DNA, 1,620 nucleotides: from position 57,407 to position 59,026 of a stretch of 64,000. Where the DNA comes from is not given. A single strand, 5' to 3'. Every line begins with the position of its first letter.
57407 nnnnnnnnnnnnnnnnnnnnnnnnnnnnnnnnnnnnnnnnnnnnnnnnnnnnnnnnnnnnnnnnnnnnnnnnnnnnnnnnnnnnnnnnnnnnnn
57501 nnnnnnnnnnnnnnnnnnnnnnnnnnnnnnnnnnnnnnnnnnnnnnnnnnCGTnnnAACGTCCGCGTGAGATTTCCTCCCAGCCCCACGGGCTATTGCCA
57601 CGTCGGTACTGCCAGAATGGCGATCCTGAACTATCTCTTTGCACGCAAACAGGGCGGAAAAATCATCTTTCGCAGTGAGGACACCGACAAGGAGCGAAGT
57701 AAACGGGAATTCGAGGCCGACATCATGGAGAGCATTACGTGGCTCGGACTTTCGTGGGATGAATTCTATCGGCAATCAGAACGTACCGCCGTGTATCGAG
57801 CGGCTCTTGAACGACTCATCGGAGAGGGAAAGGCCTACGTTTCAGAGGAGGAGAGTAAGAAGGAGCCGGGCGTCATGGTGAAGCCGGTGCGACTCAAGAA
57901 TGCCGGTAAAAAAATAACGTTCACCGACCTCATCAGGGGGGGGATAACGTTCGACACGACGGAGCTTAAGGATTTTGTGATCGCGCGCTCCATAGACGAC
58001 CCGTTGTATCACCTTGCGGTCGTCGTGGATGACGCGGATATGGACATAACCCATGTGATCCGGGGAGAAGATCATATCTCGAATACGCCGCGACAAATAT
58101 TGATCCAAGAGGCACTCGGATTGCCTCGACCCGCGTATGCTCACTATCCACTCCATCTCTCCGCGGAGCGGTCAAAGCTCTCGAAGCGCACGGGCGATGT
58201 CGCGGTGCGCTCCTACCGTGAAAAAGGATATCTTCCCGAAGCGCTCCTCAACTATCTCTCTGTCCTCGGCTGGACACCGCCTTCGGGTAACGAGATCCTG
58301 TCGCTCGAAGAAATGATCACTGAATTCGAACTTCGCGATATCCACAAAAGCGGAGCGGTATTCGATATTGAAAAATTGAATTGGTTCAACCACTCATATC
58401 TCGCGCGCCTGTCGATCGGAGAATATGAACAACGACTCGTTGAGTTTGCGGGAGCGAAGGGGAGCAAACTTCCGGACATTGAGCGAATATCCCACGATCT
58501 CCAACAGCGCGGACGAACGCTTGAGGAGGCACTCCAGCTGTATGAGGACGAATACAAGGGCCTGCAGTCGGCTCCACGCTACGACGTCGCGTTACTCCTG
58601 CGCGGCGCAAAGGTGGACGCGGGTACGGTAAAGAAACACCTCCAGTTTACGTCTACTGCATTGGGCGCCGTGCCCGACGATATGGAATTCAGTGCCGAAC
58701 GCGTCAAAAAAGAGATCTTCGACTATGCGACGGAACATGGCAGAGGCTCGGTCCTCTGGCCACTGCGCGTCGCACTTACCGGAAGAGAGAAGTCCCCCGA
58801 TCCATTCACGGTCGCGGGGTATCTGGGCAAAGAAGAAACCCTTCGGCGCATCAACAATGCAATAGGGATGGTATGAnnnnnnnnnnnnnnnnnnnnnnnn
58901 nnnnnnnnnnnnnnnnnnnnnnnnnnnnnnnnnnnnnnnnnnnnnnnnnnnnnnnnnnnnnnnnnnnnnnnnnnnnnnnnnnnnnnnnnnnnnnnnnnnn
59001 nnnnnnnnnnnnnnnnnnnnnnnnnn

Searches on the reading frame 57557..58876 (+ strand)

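Call 95: search_protein_families(library=pfam, proteins=[window:57557-58876:+], max_evalue=0.00001)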
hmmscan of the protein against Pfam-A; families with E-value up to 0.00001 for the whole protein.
window:57557-58876:+ (439 aa): 2 families
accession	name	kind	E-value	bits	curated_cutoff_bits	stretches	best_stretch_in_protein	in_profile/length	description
PF00749.27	tRNA-synt_1c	-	4.7e-85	285.7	23.4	2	110-276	145-314/314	tRNA synthetases class I (E and Q), catalytic domain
PF19269.4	Anticodon_2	-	2.1e-18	67.5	23.6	1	303-436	11-141/141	Anticodon binding domain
